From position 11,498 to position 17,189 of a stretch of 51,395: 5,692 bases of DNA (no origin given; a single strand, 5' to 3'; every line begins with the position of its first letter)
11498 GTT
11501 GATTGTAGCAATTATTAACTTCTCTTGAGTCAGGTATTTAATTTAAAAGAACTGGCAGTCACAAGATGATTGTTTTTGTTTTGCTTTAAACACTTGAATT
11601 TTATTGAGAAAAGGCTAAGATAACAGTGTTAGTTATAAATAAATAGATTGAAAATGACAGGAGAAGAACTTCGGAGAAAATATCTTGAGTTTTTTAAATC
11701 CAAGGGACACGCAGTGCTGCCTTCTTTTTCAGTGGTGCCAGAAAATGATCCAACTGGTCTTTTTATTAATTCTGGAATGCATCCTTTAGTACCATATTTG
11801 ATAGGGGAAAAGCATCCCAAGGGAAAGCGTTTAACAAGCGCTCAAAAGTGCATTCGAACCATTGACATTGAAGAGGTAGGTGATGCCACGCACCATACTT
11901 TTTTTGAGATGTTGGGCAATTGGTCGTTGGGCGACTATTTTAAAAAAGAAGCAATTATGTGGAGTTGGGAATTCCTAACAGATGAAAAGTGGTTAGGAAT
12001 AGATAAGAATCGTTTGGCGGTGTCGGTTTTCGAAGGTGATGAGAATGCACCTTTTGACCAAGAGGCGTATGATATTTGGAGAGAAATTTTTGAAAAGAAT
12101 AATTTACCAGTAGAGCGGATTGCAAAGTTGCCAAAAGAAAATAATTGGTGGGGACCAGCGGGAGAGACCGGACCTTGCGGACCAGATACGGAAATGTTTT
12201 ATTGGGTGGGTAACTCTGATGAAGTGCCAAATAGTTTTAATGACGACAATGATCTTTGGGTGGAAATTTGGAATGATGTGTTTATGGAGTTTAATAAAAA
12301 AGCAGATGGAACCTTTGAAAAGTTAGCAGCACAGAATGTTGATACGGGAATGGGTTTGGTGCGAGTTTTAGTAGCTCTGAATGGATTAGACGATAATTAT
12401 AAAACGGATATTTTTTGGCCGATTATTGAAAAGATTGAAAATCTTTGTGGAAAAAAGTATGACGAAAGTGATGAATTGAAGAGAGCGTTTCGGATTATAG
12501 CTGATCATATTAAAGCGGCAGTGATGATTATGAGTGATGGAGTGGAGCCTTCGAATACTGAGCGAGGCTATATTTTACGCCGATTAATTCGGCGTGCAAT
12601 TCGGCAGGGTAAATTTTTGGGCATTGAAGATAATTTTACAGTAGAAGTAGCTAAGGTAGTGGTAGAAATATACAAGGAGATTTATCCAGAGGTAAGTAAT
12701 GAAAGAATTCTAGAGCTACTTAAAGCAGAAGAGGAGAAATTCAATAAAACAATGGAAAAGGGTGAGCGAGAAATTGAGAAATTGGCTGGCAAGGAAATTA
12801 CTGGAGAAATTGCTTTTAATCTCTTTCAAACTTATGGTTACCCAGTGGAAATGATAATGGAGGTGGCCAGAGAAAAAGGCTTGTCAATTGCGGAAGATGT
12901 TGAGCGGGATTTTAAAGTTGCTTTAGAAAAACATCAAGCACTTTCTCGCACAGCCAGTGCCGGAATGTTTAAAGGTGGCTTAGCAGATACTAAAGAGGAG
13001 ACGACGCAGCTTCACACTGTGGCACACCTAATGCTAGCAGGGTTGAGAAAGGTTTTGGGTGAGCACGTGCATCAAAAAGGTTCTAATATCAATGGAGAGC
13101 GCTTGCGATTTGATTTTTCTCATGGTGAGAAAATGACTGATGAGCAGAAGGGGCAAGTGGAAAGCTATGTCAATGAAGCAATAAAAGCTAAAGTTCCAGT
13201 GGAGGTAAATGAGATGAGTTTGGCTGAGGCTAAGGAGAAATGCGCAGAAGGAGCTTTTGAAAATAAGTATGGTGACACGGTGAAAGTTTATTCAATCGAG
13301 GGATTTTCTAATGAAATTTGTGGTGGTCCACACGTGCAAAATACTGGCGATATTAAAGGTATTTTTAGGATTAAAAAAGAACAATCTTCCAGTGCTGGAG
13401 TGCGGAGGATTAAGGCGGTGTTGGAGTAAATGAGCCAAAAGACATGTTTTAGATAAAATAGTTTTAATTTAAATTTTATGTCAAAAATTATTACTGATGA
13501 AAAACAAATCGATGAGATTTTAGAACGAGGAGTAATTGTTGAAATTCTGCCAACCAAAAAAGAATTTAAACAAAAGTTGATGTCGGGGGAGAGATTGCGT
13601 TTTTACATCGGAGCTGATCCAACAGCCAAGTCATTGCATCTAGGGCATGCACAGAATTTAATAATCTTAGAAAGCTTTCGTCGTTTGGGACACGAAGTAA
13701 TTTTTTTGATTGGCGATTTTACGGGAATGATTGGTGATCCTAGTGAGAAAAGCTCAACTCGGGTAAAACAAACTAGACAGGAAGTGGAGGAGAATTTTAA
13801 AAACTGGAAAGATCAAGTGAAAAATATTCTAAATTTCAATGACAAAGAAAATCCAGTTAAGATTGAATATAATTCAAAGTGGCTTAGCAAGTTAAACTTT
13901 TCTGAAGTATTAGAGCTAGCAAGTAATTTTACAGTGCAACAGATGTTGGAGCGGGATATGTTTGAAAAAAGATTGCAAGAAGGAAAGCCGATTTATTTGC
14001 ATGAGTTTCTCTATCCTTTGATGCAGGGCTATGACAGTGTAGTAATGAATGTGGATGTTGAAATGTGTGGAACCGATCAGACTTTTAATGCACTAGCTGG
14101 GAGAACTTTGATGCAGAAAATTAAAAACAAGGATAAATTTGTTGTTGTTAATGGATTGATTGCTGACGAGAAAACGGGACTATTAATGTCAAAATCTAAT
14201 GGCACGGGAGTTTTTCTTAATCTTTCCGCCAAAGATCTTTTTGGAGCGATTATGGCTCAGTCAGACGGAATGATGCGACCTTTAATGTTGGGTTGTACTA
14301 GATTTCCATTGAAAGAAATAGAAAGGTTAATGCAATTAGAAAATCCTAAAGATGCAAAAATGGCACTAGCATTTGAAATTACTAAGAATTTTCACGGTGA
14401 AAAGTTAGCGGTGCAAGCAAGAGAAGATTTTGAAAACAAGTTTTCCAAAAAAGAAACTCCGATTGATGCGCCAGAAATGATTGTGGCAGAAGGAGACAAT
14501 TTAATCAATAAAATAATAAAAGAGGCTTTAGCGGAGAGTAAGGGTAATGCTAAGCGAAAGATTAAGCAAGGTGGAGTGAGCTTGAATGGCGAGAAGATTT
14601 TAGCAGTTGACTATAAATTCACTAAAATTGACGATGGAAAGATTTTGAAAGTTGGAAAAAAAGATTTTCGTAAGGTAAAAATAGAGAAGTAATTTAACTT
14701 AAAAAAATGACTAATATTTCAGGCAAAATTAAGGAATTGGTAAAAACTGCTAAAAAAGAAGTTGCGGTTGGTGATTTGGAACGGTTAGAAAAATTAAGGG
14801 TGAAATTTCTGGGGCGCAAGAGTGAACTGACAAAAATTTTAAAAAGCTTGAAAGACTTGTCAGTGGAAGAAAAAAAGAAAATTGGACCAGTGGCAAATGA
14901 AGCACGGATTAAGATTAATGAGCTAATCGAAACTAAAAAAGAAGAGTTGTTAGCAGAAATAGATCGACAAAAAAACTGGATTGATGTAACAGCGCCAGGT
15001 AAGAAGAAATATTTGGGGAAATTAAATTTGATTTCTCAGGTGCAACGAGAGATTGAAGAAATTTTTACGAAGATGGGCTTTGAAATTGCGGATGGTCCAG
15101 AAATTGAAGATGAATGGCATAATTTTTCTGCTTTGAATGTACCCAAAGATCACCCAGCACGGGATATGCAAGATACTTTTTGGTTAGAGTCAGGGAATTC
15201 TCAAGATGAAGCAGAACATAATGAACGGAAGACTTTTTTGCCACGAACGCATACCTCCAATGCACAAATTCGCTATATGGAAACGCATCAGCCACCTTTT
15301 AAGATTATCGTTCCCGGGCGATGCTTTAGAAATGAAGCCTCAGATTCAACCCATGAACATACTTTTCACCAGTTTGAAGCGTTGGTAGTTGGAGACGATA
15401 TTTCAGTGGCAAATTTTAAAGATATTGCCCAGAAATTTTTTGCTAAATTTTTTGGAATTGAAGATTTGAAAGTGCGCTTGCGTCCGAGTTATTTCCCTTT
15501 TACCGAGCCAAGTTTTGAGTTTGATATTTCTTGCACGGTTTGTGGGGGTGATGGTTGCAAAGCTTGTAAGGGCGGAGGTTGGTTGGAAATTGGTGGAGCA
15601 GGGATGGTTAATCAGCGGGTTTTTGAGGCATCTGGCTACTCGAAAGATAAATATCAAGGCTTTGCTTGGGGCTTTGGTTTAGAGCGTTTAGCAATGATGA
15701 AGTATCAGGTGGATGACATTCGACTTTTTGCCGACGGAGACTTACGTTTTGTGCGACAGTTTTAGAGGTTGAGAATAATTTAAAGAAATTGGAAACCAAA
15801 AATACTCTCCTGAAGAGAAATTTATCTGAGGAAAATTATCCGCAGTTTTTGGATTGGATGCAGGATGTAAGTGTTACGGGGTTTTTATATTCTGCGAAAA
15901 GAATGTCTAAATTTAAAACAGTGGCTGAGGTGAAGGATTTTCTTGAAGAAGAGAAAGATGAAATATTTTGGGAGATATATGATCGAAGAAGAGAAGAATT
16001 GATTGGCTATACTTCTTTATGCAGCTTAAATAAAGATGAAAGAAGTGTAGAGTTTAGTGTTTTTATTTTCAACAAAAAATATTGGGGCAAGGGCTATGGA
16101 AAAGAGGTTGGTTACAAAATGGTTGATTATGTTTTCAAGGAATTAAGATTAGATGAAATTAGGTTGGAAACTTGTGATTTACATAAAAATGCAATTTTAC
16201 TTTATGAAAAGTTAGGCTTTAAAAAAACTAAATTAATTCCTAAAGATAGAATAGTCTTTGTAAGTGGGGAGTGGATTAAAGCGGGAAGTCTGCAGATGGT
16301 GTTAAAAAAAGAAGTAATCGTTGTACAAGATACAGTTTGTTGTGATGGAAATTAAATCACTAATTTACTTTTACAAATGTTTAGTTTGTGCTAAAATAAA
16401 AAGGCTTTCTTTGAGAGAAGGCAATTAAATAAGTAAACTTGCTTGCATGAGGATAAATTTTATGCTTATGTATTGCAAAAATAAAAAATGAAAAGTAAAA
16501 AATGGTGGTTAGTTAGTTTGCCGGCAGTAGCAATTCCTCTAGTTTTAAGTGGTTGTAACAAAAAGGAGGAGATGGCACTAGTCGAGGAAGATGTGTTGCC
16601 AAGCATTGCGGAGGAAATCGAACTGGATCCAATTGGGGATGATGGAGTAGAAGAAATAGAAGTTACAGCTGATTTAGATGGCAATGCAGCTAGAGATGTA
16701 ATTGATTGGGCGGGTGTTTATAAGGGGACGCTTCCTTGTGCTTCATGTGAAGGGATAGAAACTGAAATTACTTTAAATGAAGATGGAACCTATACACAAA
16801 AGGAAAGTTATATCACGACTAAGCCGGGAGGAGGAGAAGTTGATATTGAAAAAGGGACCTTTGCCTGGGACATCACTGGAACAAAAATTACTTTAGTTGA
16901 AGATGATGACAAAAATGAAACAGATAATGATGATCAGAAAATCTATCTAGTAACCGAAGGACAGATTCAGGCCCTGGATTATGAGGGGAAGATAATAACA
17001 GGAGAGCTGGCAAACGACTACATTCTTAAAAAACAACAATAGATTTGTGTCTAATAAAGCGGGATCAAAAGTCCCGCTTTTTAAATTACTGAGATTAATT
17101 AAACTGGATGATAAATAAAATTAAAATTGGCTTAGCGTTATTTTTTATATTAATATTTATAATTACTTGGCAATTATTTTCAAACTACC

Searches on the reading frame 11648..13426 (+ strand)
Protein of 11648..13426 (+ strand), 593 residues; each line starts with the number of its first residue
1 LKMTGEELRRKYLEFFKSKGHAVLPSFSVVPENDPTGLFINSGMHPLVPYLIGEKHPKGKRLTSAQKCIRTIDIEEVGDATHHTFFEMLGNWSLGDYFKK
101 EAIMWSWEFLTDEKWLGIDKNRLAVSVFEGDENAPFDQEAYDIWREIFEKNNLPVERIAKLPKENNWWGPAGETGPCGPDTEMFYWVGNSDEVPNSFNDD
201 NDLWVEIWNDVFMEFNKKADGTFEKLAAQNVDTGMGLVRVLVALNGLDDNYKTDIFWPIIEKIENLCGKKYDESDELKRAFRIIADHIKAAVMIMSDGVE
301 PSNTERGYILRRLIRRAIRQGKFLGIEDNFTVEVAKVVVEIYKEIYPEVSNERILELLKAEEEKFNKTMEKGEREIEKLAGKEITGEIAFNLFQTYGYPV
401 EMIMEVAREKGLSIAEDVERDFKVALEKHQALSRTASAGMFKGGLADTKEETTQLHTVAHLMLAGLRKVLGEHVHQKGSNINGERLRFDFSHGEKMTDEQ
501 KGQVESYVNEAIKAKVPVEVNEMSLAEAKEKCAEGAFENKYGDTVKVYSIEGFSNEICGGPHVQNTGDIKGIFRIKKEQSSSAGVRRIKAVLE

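Call 63: search_protein_families(library=pfam, proteins=[window:11648-13426:+], max_evalue=0.00001)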
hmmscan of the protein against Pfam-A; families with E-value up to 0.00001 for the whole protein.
window:11648-13426:+ (593 aa): 2 families
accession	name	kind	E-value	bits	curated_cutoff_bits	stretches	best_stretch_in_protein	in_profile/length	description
PF01411.24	tRNA-synt_2c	-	6.9e-140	467.6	30.3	1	7-441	1-436/552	tRNA synthetases class II (A)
PF07973.19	tRNA_SAD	-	6.5e-15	55.3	24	1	545-588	1-43/44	Threonyl and Alanyl tRNA synthetase second additional domain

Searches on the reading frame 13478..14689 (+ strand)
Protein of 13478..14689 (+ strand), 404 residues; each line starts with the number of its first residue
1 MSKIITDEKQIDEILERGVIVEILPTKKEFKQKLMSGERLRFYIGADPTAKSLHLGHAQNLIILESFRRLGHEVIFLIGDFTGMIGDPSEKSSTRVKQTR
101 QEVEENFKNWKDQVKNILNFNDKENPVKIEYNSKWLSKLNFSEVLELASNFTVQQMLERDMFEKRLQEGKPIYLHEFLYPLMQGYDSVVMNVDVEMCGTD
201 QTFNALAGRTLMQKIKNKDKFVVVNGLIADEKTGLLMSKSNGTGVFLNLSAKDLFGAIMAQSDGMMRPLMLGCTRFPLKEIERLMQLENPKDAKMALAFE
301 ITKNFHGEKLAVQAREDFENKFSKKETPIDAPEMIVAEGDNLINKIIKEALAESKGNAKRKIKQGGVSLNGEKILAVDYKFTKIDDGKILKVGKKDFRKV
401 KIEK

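Call 88: search_protein_families(library=pfam, proteins=[window:13478-14689:+], max_evalue=0.00001)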
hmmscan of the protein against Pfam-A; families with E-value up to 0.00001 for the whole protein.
window:13478-14689:+ (404 aa): 2 families
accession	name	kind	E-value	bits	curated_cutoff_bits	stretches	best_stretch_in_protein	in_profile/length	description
PF00579.31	tRNA-synt_1b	-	3.6e-61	207.5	21.1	1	37-322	3-291/292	tRNA synthetases class I (W and Y)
PF22421.1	SYY_C-terminal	-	9.9e-09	35.4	27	1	331-397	9-80/83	Tyrosine--tRNA ligase SYY-like C-terminal domain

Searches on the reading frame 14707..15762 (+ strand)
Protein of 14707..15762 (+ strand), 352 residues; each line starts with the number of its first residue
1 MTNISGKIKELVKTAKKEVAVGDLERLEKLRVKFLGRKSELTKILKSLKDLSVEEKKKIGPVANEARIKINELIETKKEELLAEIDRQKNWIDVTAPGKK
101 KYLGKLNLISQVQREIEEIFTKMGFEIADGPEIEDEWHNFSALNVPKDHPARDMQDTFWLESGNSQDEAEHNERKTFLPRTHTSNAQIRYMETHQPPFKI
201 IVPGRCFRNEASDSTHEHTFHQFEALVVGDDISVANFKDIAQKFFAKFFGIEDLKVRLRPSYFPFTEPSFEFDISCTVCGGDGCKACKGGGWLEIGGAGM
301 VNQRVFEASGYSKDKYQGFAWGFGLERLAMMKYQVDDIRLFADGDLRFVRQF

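Call 88: search_protein_families(library=pfam, proteins=[window:14707-15762:+], max_evalue=0.00001)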
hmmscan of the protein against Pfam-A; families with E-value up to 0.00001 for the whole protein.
window:14707-15762:+ (352 aa): 2 families
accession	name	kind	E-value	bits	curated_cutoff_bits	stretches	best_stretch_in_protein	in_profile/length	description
PF01409.25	tRNA-synt_2d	-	1.7e-96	322.9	19.8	1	92-352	2-246/246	tRNA synthetases class II core domain (F)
PF02912.23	Phe_tRNA-synt_N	-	1.3e-19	70.4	22.3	1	23-86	2-65/69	Aminoacyl tRNA synthetase class II, N-terminal domain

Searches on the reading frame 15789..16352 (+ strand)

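Call 88: search_protein_families(library=pfam, proteins=[window:15789-16352:+], max_evalue=0.00001)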
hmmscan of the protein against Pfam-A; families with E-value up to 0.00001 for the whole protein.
window:15789-16352:+ (188 aa): 5 families
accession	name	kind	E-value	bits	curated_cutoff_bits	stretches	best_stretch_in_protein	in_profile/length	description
PF13302.13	Acetyltransf_3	-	8.3e-18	65.8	25.4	1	10-145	5-138/138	Acetyltransferase (GNAT) domain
PF00583.31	Acetyltransf_1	-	1.3e-10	42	20.7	1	48-144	24-116/116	Acetyltransferase (GNAT) family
PF13420.13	Acetyltransf_4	-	6.7e-10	39.6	24.3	1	20-149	12-139/155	Acetyltransferase (GNAT) domain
PF13523.12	Acetyltransf_8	-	9.1e-07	29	27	1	59-150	57-143/145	Acetyltransferase (GNAT) domain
PF13508.13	Acetyltransf_7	-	2.2e-06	28.4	27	1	57-146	2-84/84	Acetyltransferase (GNAT) domain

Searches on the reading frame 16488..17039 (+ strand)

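Call 88: search_protein_families(library=pfam, proteins=[window:16488-17039:+], max_evalue=0.00001)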
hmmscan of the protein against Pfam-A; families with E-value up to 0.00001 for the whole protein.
window:16488-17039:+ (184 aa): 1 family
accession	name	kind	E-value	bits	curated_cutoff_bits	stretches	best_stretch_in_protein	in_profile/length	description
PF04170.18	NlpE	-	4.5e-23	82.3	22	1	78-173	1-86/86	NlpE N-terminal domain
